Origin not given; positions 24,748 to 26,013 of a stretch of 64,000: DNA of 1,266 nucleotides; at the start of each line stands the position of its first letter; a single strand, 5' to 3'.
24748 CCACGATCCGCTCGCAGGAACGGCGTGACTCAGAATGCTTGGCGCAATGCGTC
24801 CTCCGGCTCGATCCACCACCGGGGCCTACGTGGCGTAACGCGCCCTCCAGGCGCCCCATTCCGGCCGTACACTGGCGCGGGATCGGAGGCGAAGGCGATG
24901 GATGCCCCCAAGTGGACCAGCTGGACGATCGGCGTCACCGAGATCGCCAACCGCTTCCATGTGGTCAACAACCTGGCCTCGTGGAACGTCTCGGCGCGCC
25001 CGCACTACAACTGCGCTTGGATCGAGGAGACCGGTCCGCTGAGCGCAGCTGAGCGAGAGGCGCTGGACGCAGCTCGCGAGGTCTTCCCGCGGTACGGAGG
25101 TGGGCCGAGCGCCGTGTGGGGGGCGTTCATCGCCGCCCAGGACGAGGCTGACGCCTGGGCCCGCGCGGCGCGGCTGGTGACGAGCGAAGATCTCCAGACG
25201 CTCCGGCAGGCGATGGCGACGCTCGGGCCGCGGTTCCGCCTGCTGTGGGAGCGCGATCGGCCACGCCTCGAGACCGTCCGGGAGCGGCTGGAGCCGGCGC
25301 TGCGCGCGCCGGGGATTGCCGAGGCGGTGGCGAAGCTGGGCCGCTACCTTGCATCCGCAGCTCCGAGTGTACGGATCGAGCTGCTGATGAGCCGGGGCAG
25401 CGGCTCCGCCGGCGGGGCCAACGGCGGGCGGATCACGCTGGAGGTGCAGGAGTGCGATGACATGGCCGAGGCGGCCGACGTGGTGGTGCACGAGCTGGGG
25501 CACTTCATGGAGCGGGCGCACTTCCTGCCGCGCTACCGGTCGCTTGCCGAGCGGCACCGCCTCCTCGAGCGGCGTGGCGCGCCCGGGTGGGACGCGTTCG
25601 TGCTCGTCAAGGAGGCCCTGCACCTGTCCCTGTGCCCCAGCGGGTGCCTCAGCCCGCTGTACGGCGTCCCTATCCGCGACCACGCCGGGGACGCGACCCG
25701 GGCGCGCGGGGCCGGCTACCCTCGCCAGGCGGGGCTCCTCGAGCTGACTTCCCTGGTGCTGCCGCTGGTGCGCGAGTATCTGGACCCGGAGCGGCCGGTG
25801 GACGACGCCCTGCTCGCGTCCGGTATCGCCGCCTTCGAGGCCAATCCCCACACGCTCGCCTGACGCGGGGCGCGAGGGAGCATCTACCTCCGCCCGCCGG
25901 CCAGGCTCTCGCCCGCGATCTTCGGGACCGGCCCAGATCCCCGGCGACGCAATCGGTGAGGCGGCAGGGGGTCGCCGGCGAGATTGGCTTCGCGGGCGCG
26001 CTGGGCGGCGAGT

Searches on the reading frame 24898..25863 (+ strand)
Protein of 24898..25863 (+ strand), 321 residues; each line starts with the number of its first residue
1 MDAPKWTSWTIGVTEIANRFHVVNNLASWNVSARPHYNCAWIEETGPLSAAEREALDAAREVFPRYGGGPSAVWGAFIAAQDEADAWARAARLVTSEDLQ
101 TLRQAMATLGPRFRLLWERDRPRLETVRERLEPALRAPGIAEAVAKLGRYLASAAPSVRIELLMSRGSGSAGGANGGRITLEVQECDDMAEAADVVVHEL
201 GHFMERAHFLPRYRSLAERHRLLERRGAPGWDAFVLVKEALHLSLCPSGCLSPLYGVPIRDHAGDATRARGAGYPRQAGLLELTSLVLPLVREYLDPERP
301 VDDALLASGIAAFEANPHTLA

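Call 21: find_homologous_proteins(query=window:24898-25863:+, max_evalue=0.001)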
Query window:24898-25863:+ (321 aa): 2 proteins with E <= 0.001 among 8000 candidates.
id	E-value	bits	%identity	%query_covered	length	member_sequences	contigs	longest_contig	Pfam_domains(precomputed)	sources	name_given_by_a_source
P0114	2.5e-127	443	67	100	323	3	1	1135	-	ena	-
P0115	9.4e-73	263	47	97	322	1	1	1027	-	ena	-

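Call 24: search_protein_families(library=padloc, proteins=[window:24898-25863:+], max_evalue=0.01)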
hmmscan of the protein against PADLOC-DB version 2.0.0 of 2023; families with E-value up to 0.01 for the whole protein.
window:24898-25863:+ (321 aa): 0 families

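Call 34: search_protein_representatives(alignment_id=A2)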
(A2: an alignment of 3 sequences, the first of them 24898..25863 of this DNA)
Query: 3 sequences, 323 profile positions. Proteins with E-value up to 0.001 (for the whole library): 467; up to 1e-10: 240; up to 1e-30: 32. The best 150 are listed.
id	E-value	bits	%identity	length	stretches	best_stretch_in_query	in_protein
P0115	7.9e-171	583.8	-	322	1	7-323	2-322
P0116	1.3e-88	313.7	-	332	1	7-315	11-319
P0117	8.6e-88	311.0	-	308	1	14-310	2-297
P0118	6.6e-81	288.3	-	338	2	84-316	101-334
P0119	4.7e-71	256.0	-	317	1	11-315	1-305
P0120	3.0e-70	253.3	-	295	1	61-316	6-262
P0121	9.2e-63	228.7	-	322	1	10-316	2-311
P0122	2.2e-60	220.9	-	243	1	17-227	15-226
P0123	1.5e-57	211.6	-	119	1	205-322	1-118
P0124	1.9e-52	194.8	-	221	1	109-320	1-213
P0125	7.4e-49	183.0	-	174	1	7-139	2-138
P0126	2.8e-48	181.1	-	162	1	159-313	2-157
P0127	7.8e-48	179.7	-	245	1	93-307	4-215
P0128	1.5e-46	175.4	-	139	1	188-322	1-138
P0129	1.0e-41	159.5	-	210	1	126-319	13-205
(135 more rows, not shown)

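Call 36: predict_structure(alignment_id=A2)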
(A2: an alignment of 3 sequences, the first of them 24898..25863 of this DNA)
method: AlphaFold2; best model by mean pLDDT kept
length: 321 residues; sequences in the alignment: 3
mean_pLDDT: 57.2   pTM: 0.55
mean pLDDT of the five models: 57.2, 56.6, 50.6, 50.5, 49.3
residues with pLDDT >= 90: 38; 70-90: 62; 50-70: 68; < 50: 153
segments of 3 or more residues with pLDDT < 50: 1-6, 31-36, 69-71, 142-156, 167-214, 222-260, 274-276, 286-301, 312-314, 316-321
pLDDT, mean of each block of 10 residues (from residue 1): 46 84 74 52 83 92 66 73 89 92 95 87 74 56 46 49 53 25 28 33 37 48 41 38 36 31 61 54 49 43 52 43 31
secondary structure, 60 per line:
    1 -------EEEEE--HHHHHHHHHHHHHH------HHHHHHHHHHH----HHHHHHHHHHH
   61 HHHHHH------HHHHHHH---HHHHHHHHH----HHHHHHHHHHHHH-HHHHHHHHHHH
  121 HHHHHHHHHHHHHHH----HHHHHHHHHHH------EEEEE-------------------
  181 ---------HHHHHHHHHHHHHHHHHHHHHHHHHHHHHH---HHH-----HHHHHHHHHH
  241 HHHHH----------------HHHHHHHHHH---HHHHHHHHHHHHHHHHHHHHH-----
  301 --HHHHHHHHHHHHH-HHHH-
elements in order: E8-12 H15-28 H35-45 H50-66 H73-79 H83-91 H96-108 H110-135 H140-150 E157-161 H190-219 H231-245 H262-271 H275-295 H303-315 H317-320

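Call 37: search_protein_families(library=pfam, alignment_id=A3, max_evalue=0.01)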
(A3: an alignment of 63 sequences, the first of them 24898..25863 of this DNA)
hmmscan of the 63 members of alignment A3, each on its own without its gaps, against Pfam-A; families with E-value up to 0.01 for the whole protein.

A. member 1, window:24898-25863:+ (321 aa): 0 families

B. families by the number of members that match (of 63 scanned): 9 families
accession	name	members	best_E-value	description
PF10263.15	SprT-like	2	0.0017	SprT-like family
PF09345.15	SiaC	1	0.00048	SiaC family regulatory phosphoprotein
PF15019.11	C9orf72-like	1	0.0006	C9orf72-like protein family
PF04450.18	BSP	1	0.0011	Peptidase of plants and bacteria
PF18958.6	DUF5700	1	0.0021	Putative zinc dependent peptidase (DUF5700)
PF21384.2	Cas3_I-F_Cas2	1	0.0042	CRISPR-associated nuclease/helicase Cas3, I-F/YPEST, Cas2 domain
PF18858.6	LPD39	1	0.0085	Large polyvalent protein associated domain 39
PF18894.6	PhageMetallopep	1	0.0087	Putative phage metallopeptidase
PF08598.16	Sds3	1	0.0088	Sds3-like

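Call 38: search_solved_structures(query=A3, max_evalue=10)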
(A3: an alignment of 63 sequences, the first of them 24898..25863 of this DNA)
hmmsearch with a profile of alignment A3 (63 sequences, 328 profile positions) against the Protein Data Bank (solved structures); distinct sequences matched with E-value up to 10: 7.
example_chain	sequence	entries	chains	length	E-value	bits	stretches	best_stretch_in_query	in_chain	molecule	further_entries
4l7a_A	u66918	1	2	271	0.028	16.9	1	166-318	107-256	Uncharacterized protein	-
5xbn_A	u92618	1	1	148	0.046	16.2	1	120-218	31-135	Wss1p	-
9urd_A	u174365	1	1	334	0.25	13.8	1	165-222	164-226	Substrate import-associated zinc metallohydrolase lipoprotein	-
2jq3_A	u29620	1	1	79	0.52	12.7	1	44-114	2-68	Apolipoprotein C-III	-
4zlh_A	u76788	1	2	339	0.88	12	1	50-148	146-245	Lipopolysaccharide assembly protein B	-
8v24_A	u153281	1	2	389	1.3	11.5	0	50-148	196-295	Lipopolysaccharide assembly protein B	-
7t6d_A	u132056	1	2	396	1.3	11.4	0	50-148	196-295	Lipopolysaccharide assembly protein B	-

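Call 46: find_encoding_contigs(protein=P0116, flank=8000, max_places=4)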
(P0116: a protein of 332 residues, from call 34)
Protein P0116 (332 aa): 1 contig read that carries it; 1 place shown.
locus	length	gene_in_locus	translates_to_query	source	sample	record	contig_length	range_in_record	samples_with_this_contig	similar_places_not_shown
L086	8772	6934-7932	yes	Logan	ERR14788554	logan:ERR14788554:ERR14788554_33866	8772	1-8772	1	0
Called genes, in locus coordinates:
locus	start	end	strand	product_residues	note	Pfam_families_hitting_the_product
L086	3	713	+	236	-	?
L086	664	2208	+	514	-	PF09983:JetD_C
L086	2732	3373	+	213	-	PF04229:GrpB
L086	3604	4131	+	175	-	-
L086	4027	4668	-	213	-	PF13344:Hydrolase_6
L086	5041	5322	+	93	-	-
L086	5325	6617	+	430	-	PF16112:DUF4830, PF16111:DUF4829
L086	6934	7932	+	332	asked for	-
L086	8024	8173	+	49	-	-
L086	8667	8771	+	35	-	?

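Call 47: find_encoding_contigs(protein=P0121, flank=8000, max_places=4)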
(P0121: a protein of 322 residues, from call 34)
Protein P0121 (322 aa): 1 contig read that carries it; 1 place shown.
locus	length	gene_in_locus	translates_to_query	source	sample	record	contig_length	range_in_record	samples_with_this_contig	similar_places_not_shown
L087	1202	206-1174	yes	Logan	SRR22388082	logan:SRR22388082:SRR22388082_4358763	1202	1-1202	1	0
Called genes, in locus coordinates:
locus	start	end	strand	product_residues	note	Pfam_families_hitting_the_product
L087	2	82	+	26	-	?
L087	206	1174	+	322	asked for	-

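Call 51: find_related_loci(query=A5, collection=metagenome_contigs, flank=8000)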
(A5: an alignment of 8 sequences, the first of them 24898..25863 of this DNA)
Query A5 (321 aa) in metagenome_contigs; peptide patterns used: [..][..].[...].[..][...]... (x = any residue, [..] = any of these).
54 stretches matched a pattern; 4 encode a relative of the query (tblastn E <= 1e-3); 4 distinct loci.
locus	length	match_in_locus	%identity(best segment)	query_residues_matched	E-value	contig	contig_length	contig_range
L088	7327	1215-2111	41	9-306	5e-62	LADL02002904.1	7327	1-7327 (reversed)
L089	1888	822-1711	38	19-313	8e-48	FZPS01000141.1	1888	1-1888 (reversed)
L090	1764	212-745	30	13-181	2e-15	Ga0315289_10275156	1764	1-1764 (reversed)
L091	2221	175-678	27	17-177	2e-11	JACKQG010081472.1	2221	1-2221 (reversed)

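Call 52: predict_structure(alignment_id=A3)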
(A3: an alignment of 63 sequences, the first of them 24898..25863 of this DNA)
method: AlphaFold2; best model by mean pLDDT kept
length: 321 residues; sequences in the alignment: 63
mean_pLDDT: 95.9   pTM: 0.93
mean pLDDT of the five models: 95.9, 95.4, 95.2, 95.1, 94.8
residues with pLDDT >= 90: 302; 70-90: 13; 50-70: 5; < 50: 1
segments of 3 or more residues with pLDDT < 50: none
pLDDT, mean of each block of 10 residues (from residue 1): 71 98 97 95 98 98 91 94 97 98 99 98 98 97 97 96 96 94 97 98 96 98 92 97 98 98 97 95 98 98 98 96 85
secondary structure, 60 per line:
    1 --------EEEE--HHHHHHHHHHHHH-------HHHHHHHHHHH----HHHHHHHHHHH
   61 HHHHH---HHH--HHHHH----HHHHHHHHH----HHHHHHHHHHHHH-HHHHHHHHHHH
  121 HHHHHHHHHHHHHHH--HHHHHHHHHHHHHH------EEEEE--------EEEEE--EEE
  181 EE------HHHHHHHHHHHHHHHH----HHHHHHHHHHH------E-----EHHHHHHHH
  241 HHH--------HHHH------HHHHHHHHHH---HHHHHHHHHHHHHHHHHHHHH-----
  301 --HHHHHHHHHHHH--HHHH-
elements in order: E9-12 H15-27 H35-45 H50-65 H74-78 H83-91 H96-108 H110-135 H138-151 E158-162 E171-175 E178-182 H189-204 H209-219 H233-243 H252-255 H262-271 H275-295 H303-314 H317-320

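Call 57: fold_search(model_id=the predicted structure, library=pdb)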
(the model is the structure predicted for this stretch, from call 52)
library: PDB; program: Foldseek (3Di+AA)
matches with E <= 10: 149; with E <= 0.001: 0
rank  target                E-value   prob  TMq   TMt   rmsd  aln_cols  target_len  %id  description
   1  3mdj_B                4.8e-01  0.11  0.14  0.07  17.0       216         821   15  ER Aminopeptidase, ERAP1, Bound to the Zinc Aminopeptidase Inhibitor, Bestatin (released 2011-03-30)
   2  3qnf_C                7.7e-01  0.23  0.24  0.12   8.2       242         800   14  Crystal structure of the open state of human endoplasmic reticulum aminopeptidase 1 ERAP1 (released 2011-02-23)
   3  3mdj_A                8.1e-01  0.09  0.16  0.08  16.6       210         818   14  ER Aminopeptidase, ERAP1, Bound to the Zinc Aminopeptidase Inhibitor, Bestatin (released 2011-03-30)
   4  3qnf_A                9.8e-01  0.15  0.23  0.13   8.8       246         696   14  Crystal structure of the open state of human endoplasmic reticulum aminopeptidase 1 ERAP1 (released 2011-02-23)
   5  3qnf_B                9.8e-01  0.12  0.20  0.10  15.6       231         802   16  Crystal structure of the open state of human endoplasmic reticulum aminopeptidase 1 ERAP1 (released 2011-02-23)
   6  5j6s_B                1.0e+00  0.11  0.20  0.09  14.9       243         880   12  Crystal structure of Endoplasmic Reticulum Aminopeptidase 2 (ERAP2) in complex with a hydroxamic derivative ligand (released 2017-03-15)
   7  9cz5                  1.0e+00  0.02  0.11  0.11  22.2       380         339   12  Crystal structure (II) of human farnesyl pyrophosphate synthase in complex with a cryptic pocket ligand, CL03049 (released 2025-10-29)
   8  3mdj_C                1.1e+00  0.06  0.13  0.07  16.6       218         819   16  ER Aminopeptidase, ERAP1, Bound to the Zinc Aminopeptidase Inhibitor, Bestatin (released 2011-03-30)
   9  6mgq_C                1.2e+00  0.08  0.16  0.08  16.0       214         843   17  ERAP1 in the open conformation bound to 10mer phosphinic inhibitor DG014 (released 2019-12-18)
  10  5ab0_A                1.2e+00  0.05  0.13  0.07  15.3       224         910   12  Crystal structure of aminopeptidase ERAP2 with ligand (released 2015-09-30)
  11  9uep_C                1.3e+00  0.08  0.17  0.08  15.3       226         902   15  The structure of FIPV RBD and cat APN complex (released 2026-01-07)
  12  7sh0_A                1.3e+00  0.06  0.15  0.07  15.7       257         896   11  CRYSTAL STRUCTURE OF ENDOPLASMIC RETICULUM AMINOPEPTIDASE 2 (ERAP2) COMPLEX WITH A HIGHLY SELECTIVE AND POTENT SMALL M (released 2022-07-20)
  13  6ea4_B                1.4e+00  0.07  0.16  0.08  16.2       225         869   12  ERAP2 bound to Aryl Sulfonamide Uncompetitive Inhibitor (released 2019-12-18)
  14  6rqx_A                1.5e+00  0.05  0.14  0.07  17.1       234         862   10  High-resolution crystal structure of ERAP1 in complex with 10mer phosphinic peptide (released 2019-12-18)
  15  8jkt_A                1.6e+00  0.11  0.22  0.10  12.7       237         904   14  Crystal structure of feline aminopeptidase N ectodomain (released 2024-06-05)
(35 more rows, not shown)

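Call 60: search_protein_families(library=pfam, proteins=[L088:40-1230:+, L088:2342-3601:-, L088:4855-5418:-, L088:6544-7281:-, L086:5325-6617:+, L086:3604-4131:+], max_evalue=0.01)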
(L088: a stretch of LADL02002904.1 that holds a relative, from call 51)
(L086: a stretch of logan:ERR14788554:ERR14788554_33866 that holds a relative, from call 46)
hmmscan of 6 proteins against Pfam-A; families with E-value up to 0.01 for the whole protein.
L088:40-1230:+ (396 aa): 1 family
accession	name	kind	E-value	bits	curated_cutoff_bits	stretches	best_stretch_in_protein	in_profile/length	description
PF00391.29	PEP-utilizers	-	4.1e-15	55.6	23.1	1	314-384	3-72/72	PEP-utilising enzyme, mobile domain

L088:2342-3601:- (419 aa): 4 families
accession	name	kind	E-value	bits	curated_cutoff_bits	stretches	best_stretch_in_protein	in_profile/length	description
PF13527.13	Acetyltransf_9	-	5.8e-25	88.2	25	1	15-134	7-126/127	Acetyltransferase (GNAT) domain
PF17668.7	Acetyltransf_17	-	4.6e-21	76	25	1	185-297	3-114/114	Acetyltransferase (GNAT) domain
PF13530.11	SCP2_2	-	1.2e-16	61.7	23.2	1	322-414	13-103/105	Sterol carrier protein domain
PF00583.31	Acetyltransf_1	-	0.00017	22.2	20.7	0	37-132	21-116/116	Acetyltransferase (GNAT) family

L088:4855-5418:- (187 aa): 0 families

L088:6544-7281:- (245 aa): 0 families

L086:5325-6617:+ (430 aa): 2 families
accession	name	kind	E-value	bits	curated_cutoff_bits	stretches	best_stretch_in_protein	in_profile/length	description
PF16112.10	DUF4830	-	7.3e-13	49.2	23.5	1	159-255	1-84/84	Domain of unknown function (DUF4830)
PF16111.11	DUF4829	-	9.2e-12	46.2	25.5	1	304-427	1-119/119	Domain of unknown function (DUF4829)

L086:3604-4131:+ (175 aa): 0 families

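Call 61: find_homologous_proteins(query=A3, max_evalue=0.00001)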
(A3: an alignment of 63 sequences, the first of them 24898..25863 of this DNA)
Query A3 (63 sequences) (321 aa, profile of the alignment): 30 proteins with E <= 0.00001 among 8000 candidates.
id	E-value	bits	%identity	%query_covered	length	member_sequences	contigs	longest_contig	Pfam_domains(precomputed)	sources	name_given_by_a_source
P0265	1.1e-102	362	23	95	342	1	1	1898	-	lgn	-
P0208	4.5e-102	360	23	94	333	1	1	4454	-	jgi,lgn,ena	-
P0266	1.5e-98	348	25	96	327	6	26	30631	-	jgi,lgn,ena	-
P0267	1.0e-97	345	25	61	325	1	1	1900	-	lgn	-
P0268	1.1e-97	345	28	96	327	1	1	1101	-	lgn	-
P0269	2.1e-96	341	22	96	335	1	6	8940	-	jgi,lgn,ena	-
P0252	3.9e-96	340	26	61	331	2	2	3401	-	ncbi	-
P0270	3.9e-95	337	23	94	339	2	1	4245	-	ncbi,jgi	jgi:hypothetical protein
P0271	7.4e-95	336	20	95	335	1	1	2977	-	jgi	-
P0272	9.1e-95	336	22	68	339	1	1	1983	-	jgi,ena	-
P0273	1.6e-94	335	26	97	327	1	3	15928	-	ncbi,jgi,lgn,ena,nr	ncbi:hypothetical protein KKD72_02825 [Patescibacteria group bacterium]|nr:hypothetical protein [Pat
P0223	1.6e-94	335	20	95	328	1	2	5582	-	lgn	-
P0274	3.9e-93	330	21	95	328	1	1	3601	-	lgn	-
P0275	4.9e-93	330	24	94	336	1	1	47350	-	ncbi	ncbi:MAG: hypothetical protein AB1643_03225 [Patescibacteria group bacterium]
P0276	5.4e-93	330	27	73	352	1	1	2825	-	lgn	-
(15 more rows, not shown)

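Call 62: find_encoding_contigs(protein=P0275, flank=6000, max_places=3)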
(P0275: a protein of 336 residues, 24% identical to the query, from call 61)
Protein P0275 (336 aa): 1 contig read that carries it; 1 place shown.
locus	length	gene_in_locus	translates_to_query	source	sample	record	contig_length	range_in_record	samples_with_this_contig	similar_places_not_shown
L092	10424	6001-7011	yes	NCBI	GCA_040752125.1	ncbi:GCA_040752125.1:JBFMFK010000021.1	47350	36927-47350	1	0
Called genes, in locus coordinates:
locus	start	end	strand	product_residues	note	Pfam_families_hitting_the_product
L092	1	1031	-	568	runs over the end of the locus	PF05157:MshEN, PF00437:T2SSE, PF13173:AAA_14 (faint)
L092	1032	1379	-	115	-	-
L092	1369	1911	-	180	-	-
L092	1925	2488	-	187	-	-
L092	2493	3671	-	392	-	PF06723:MreB_Mbl (faint), PF11104:PilM_2, PF14450:FtsA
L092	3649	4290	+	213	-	PF18912:DZR_2 (weak), PF00156:Pribosyltran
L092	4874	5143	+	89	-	PF01527:HTH_Tnp_1, PF13384:HTH_23 (weak), PF13518:HTH_28 (faint)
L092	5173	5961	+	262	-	PF00665:rve, PF13333:rve_2 (faint), PF13683:rve_3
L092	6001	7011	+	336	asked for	-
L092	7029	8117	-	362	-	PF04055:Radical_SAM, PF13186:SPASM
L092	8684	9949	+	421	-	PF00675:Peptidase_M16 (weak)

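Call 63: find_encoding_contigs(protein=P0266, flank=6000, max_places=4)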
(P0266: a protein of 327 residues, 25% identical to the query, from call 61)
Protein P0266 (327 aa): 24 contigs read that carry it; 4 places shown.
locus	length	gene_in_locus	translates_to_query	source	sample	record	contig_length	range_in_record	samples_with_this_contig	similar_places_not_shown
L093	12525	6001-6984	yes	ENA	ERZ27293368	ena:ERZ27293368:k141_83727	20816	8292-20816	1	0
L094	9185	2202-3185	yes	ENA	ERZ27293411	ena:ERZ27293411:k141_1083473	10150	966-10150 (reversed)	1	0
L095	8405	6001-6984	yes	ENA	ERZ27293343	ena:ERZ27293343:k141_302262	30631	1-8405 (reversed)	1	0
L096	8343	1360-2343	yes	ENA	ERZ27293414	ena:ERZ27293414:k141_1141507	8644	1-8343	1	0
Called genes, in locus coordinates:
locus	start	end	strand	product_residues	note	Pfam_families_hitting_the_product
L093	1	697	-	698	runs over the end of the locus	PF00133:tRNA-synt_1, PF01406:tRNA-synt_1e (faint), PF09334:tRNA-synt_1g, PF13603:tRNA-synt_1_2, PF09334:tRNA-synt_1g, PF00133:tRNA-synt_1, PF08264:Anticodon_1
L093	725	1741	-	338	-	PF02543:Carbam_trans_N (faint), PF00814:TsaD, PF22521:HypF_C_2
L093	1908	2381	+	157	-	-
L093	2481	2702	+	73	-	-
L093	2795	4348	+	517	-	-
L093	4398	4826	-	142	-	PF01258:zf-dskA_traR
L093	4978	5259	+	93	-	PF13565:HTH_32 (weak)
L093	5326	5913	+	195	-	PF00665:rve, PF13683:rve_3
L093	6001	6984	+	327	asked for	-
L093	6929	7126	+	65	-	-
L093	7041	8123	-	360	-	PF04055:Radical_SAM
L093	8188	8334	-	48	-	-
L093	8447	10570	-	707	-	PF17191:RecG_wedge, PF04851:ResIII, PF00270:DEAD, PF00271:Helicase_C, PF22590:Cas3-like_C_2 (weak), PF19833:RecG_dom3_C (weak)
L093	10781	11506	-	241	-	PF01909:NTP_transf_2, PF18765:Polbeta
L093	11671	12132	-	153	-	-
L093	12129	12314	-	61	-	-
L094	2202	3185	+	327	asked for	-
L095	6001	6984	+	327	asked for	-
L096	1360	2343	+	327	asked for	-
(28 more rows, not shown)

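Call 67: find_encoding_contigs(protein=P0273, flank=5000, max_places=3)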
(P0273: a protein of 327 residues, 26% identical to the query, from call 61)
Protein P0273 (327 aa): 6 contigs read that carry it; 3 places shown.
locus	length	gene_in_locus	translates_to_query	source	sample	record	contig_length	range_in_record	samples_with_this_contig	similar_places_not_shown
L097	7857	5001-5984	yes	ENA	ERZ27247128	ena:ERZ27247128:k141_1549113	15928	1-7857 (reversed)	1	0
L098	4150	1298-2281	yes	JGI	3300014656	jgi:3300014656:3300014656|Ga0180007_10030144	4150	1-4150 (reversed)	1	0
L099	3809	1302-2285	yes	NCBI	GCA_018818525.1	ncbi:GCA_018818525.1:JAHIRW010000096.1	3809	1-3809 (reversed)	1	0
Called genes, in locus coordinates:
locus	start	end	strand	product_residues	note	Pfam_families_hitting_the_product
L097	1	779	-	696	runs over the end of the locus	PF00133:tRNA-synt_1, PF01406:tRNA-synt_1e (faint), PF09334:tRNA-synt_1g, PF13603:tRNA-synt_1_2, PF09334:tRNA-synt_1g, PF00133:tRNA-synt_1, PF08264:Anticodon_1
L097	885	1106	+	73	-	-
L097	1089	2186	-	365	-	PF00814:TsaD, PF02543:Carbam_trans_N (faint), PF22521:HypF_C_2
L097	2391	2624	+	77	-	-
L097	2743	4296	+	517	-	PF13632:Glyco_trans_2_3 (weak)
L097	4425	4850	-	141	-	PF01258:zf-dskA_traR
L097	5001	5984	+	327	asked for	-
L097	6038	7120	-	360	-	PF04055:Radical_SAM, PF13186:SPASM (weak)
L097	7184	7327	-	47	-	-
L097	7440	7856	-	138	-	?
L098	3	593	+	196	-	?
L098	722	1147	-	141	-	PF01258:zf-dskA_traR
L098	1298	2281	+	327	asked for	-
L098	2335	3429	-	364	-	PF04055:Radical_SAM, PF13186:SPASM (weak)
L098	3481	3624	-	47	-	-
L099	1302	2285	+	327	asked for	-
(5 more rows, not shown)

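Call 68: find_encoding_contigs(protein=P0269, flank=5000, max_places=3)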
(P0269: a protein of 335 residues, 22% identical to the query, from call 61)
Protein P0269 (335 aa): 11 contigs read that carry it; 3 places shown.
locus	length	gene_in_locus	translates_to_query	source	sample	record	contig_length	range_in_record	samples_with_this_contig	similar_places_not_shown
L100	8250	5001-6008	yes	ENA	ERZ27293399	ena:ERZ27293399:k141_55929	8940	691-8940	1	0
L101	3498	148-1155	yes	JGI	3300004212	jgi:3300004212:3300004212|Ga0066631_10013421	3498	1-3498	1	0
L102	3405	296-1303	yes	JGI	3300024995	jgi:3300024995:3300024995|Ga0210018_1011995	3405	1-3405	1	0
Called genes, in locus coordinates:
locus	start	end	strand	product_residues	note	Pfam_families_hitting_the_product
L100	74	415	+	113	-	-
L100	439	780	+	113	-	-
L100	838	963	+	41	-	-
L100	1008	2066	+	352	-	PF04055:Radical_SAM, PF13186:SPASM (weak)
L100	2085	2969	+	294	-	PF02811:PHP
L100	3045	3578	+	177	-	PF13238:AAA_18 (weak), PF13671:AAA_33 (weak)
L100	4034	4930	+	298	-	-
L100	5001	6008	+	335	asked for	-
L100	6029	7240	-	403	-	PF13353:Fer4_12 (weak), PF04055:Radical_SAM, PF13186:SPASM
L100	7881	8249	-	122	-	?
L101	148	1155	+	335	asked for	-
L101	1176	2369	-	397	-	PF04055:Radical_SAM, PF13353:Fer4_12 (weak), PF13186:SPASM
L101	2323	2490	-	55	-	-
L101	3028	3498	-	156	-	?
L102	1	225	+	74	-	?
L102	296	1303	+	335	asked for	-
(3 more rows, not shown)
